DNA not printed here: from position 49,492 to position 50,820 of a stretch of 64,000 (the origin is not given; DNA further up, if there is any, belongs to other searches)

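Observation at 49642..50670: Radical SAM enzyme with a second Cys cluster, immediately downstream of a small-peptide unit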

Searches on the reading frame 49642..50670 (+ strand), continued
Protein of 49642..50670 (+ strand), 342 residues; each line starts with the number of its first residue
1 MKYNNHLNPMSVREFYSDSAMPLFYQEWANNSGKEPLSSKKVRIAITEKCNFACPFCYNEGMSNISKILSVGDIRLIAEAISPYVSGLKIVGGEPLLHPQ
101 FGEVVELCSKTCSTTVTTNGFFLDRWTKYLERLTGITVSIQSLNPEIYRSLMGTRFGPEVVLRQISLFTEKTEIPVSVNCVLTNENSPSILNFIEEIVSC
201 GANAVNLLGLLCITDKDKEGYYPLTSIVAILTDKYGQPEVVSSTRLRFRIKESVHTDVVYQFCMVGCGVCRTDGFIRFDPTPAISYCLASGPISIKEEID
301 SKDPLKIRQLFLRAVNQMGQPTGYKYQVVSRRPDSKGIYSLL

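Call 80: search_solved_structures(query=P0056, max_evalue=1e-10, show_alignments=2)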
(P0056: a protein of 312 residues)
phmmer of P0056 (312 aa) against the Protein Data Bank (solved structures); distinct sequences matched with E-value up to 1e-10: 4.
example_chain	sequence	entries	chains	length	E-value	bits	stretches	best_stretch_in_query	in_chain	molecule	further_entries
1tv7_A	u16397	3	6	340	4.2e-33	118.6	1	3-190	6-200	Molybdenum cofactor biosynthesis protein A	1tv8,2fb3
2fb2_A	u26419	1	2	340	1.2e-30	110.5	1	3-190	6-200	Molybdenum cofactor biosynthesis protein A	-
7tol_A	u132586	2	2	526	5.7e-17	65.6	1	14-191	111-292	glycerol dibiphytanyl glycerol tetraether - macrocyclic archaeol synthase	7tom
8wm2_A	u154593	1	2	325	6.2e-16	62.2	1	13-123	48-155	Fe-S radical SAM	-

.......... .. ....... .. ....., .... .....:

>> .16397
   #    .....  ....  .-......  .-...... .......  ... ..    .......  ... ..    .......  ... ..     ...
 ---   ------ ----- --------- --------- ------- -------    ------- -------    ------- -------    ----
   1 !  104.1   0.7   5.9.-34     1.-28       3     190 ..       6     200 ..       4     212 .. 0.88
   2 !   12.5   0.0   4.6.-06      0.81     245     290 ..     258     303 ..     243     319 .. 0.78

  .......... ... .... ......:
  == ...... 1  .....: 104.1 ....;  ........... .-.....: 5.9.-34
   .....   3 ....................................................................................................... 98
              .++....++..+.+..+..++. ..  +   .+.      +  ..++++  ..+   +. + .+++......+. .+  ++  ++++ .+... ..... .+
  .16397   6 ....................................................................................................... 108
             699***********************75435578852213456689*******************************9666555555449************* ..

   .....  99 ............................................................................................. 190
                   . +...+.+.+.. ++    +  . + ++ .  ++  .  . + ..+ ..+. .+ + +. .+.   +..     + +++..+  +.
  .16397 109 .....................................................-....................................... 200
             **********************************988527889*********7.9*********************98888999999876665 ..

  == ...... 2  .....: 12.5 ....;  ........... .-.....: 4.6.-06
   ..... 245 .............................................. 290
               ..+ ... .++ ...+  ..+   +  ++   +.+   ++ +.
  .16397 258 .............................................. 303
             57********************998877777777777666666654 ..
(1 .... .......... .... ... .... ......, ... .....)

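Call 85: find_encoding_contigs(protein=P0020, flank=8000, max_places=3)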
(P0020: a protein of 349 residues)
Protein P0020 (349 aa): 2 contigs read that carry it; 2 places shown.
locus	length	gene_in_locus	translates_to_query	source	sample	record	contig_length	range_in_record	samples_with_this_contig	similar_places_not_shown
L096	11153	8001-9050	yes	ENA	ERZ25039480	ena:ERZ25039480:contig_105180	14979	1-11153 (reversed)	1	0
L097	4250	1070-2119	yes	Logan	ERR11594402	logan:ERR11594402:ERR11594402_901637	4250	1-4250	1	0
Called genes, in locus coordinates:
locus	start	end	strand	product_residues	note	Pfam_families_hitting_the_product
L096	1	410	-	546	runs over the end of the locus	PF25174:Beta-prop_THOC3 (faint), PF23381:Beta-prop_IFT122_1st (faint), PF02239:Cytochrom_D1 (faint)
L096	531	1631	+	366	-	-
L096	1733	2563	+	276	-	-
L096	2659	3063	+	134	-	PF00293:NUDIX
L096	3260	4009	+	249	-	PF03372:Exo_endo_phos (weak)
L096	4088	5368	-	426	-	PF01041:DegT_DnrJ_EryC1, PF01053:Cys_Met_Meta_PP (weak)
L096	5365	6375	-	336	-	PF01370:Epimerase, PF02719:Polysacc_synt_2 (weak), PF05368:NmrA (weak), PF01073:3Beta_HSD, PF07993:NAD_binding_4 (faint), PF13460:NAD_binding_10, PF16363:GDP_Man_Dehyd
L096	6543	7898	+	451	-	PF01210:NAD_Gly3P_dh_N (faint), PF03446:NAD_binding_2 (faint), PF03721:UDPG_MGDP_dh_N, PF03807:F420_oxidored (faint), PF00984:UDPG_MGDP_dh, PF03720:UDPG_MGDP_dh_C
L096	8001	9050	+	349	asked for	PF04055:Radical_SAM, PF13353:Fer4_12 (weak)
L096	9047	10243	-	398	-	PF00535:Glycos_transf_2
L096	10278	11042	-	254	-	PF07827:KNTase_C (weak)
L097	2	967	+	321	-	?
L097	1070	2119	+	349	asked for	PF04055:Radical_SAM, PF13353:Fer4_12 (weak)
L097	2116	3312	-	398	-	PF00535:Glycos_transf_2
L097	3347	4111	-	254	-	PF07827:KNTase_C (weak)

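Call 86: find_encoding_contigs(protein=P0019, flank=8000, max_places=3)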
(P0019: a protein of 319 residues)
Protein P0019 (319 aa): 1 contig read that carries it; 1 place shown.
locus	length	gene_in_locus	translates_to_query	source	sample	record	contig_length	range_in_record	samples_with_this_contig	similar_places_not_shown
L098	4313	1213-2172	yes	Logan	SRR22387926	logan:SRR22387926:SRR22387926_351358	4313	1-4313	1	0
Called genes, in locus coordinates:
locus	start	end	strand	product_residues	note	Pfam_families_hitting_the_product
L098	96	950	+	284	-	-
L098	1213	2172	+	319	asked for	PF04055:Radical_SAM, PF13353:Fer4_12 (weak)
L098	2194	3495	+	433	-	-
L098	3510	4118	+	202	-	-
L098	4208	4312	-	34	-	?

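Call 94: search_protein_families(library=pfam, proteins=[L098:96-950:+, L098:3510-4118:+, L098:2194-3495:+, L096:531-1631:+, L096:1733-2563:+, L097:2-967:+], max_evalue=1)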
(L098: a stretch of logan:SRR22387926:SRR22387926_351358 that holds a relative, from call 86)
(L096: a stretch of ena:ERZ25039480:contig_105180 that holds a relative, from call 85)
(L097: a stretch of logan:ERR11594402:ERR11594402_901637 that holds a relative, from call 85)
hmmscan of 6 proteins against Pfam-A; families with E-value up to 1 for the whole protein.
L098:96-950:+ (284 aa): 1 family
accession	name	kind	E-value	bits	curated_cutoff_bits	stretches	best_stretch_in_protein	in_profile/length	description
PF06420.17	Mgm101p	-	0.17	11.9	27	1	52-94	47-89/170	Mitochondrial genome maintenance MGM101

L098:3510-4118:+ (202 aa): 8 families
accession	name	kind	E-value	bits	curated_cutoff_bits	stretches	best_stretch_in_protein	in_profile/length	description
PF02223.23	Thymidylate_kin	-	0.00011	22.4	27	1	5-187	1-180/185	Thymidylate kinase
PF13238.12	AAA_18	-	0.0012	19.7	29.4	1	3-35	1-32/128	AAA domain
PF13671.12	AAA_33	-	0.0064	17.2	27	1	3-30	2-32/143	AAA domain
PF13521.12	AAA_28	-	0.017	15.8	27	1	3-39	2-39/164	AAA domain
PF07931.18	CPT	-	0.031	14.5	22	1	1-34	2-39/172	Chloramphenicol phosphotransferase-like protein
PF13207.12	AAA_17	-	0.055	14.2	27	0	7-26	2-21/136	AAA domain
PF01712.25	dNK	-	0.11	12.7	27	1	3-24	1-22/203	Deoxynucleoside kinase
PF01583.26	APS_kinase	-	0.16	12.4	21.1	1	2-24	4-26/152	Adenylylsulphate kinase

L098:2194-3495:+ (433 aa): 0 families

L096:531-1631:+ (366 aa): 0 families

L096:1733-2563:+ (276 aa): 1 family
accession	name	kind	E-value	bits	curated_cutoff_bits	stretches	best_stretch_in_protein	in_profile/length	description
PF12667.13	NigD_N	-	0.082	13.5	24.3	1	43-88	22-67/67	NigD-like N-terminal OB domain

L097:2-967:+ (321 aa): 4 families
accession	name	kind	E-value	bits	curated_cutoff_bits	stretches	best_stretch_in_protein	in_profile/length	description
PF00984.24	UDPG_MGDP_dh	-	8.9e-23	80.7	25.4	1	84-176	2-93/94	UDP-glucose/GDP-mannose dehydrogenase family, central domain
PF03720.21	UDPG_MGDP_dh_C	-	3.2e-13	50.4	30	1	198-301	2-102/103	UDP-glucose/GDP-mannose dehydrogenase family, UDP binding domain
PF03721.20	UDPG_MGDP_dh_N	-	7.4e-10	39.1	27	1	1-61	123-182/187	UDP-glucose/GDP-mannose dehydrogenase family, NAD binding domain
PF03807.23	F420_oxidored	-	0.0022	19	21.6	1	217-296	13-91/94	NADP oxidoreductase coenzyme F420-dependent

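Call 96: search_protein_families(library=ncbifam, proteins=[L098:2194-3495:+, L098:3510-4118:+, L098:96-950:+, L002:9138-9998:+, L002:7984-8712:+, L009:9207-9974:+, L009:8011-9207:+], max_evalue=0.1)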
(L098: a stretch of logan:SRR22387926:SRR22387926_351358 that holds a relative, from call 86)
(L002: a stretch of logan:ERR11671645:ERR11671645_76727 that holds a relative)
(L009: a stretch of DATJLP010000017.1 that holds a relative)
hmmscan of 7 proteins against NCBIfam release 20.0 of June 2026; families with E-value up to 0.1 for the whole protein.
L098:2194-3495:+ (433 aa): 0 families

L098:3510-4118:+ (202 aa): 7 families
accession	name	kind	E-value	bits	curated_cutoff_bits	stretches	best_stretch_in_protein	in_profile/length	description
TIGR00041.1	DTMP_kinase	equivalog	8e-05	22.4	83.25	1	1-185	5-189/196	dTMP kinase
NF004861.0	PRK06217.1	equivalog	0.0056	16.1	203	0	3-25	4-26/183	hypothetical protein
NF005923.0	PRK07933.1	equivalog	0.0091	15.4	193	1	1-25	1-25/213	dTMP kinase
NF040667.1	hom_kin_desulfo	exception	0.056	13.3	197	0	3-24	3-24/163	homoserine kinase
NF006085.0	PRK08233.1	equivalog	0.073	12.9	198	0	2-25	7-30/184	hypothetical protein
NF038208.1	garosamine_AAA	equivalog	0.089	12.5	170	0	1-24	1-24/167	Gar/GrdA family gentamicin resistance ATP-binding protein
NF045780.1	TrlF_fam_ATP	equivalog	0.099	11.3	350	1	11-76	320-385/944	TrlF family AAA-like ATPase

L098:96-950:+ (284 aa): 0 families

L002:9138-9998:+ (286 aa): 0 families

L002:7984-8712:+ (242 aa): 0 families

L009:9207-9974:+ (255 aa): 4 families
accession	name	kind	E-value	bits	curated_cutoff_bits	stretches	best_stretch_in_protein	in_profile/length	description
NF000181.1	ANT_4p_Ia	exception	5.9e-12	45.5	500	1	3-232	6-226/253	aminoglycoside O-nucleotidyltransferase ANT(4')-Ia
NF033061.1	ANT_4p_I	equivalog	2.4e-11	43.7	350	1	2-244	4-246/253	ANT(4')-I family aminoglycoside nucleotidyltransferase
NF000079.1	ANT_4p_Ib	exception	6.3e-07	29.3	500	1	3-212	8-215/256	aminoglycoside O-nucleotidyltransferase ANT(4')-Ib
NF011358.0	PRK14776.1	equivalog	0.033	14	285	1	48-79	116-147/170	lipoprotein signal peptidase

L009:8011-9207:+ (398 aa): 9 families
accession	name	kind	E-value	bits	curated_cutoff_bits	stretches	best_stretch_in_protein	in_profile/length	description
TIGR03937.1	PgaC_IcaA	equivalog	3.6e-11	42.7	422.3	1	8-340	4-332/407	poly-beta-1,6-N-acetyl-D-glucosamine synthase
NF047683.1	TeichurnBiosyTuaG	equivalog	0.00028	20.6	400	1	51-158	7-113/252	teichuronic acid biosynthesis protein TuaG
NF007482.0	PRK10073.1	equivalog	0.0013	17.8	423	1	51-147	7-101/334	glycosyltransferase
TIGR03030.1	CelA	equivalog_domain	0.0013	16.8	699.1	1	225-279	325-378/714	UDP-forming cellulose synthase catalytic subunit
NF003958.0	PRK05454.2-1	equivalog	0.011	13.9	419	1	8-72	61-129/704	glucans biosynthesis glucosyltransferase MdoH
TIGR04283.1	glyco_like_mftF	equivalog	0.019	14.5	182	0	52-102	1-50/221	TIGR04283 family arsenosugar biosynthesis glycosyltransferase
NF003962.0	PRK05454.2-5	equivalog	0.029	13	328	1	8-75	98-162/641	glucans biosynthesis glucosyltransferase MdoH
NF003956.0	PRK05454.1-3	equivalog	0.049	11.8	864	1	7-75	98-159/718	glucans biosynthesis glucosyltransferase MdoH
TIGR04242.1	nodulat_NodC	equivalog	0.07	12.1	550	0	11-278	13-284/395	chitooligosaccharide synthase NodC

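Call 101: search_protein_families(library=pfam, proteins=[L098:3271-3495:+, L001:5741-5965:-], max_evalue=10)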
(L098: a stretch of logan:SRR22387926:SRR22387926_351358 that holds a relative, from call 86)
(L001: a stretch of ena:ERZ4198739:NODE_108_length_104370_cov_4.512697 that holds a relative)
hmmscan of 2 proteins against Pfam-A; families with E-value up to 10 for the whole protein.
L098:3271-3495:+ (74 aa): 0 families

L001:5741-5965:- (74 aa): 0 families

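Call 105: find_related_loci(query=A2, collection=viral_contigs, flank=8000)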
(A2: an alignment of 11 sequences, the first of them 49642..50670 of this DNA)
Query A2 (342 aa) in viral_contigs; peptide patterns used: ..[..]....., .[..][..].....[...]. (x = any residue, [..] = any of these).
189 stretches matched a pattern; 4 encode a relative of the query (tblastn E <= 1e-3); 4 distinct loci.
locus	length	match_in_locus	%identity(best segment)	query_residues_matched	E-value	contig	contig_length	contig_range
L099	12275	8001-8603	29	39-220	5e-16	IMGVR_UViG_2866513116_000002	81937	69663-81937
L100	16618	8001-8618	24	21-199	1e-5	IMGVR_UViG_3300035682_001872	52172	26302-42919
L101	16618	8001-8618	24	21-199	1e-5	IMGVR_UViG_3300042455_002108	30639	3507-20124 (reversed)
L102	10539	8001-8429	27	27-151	2e-5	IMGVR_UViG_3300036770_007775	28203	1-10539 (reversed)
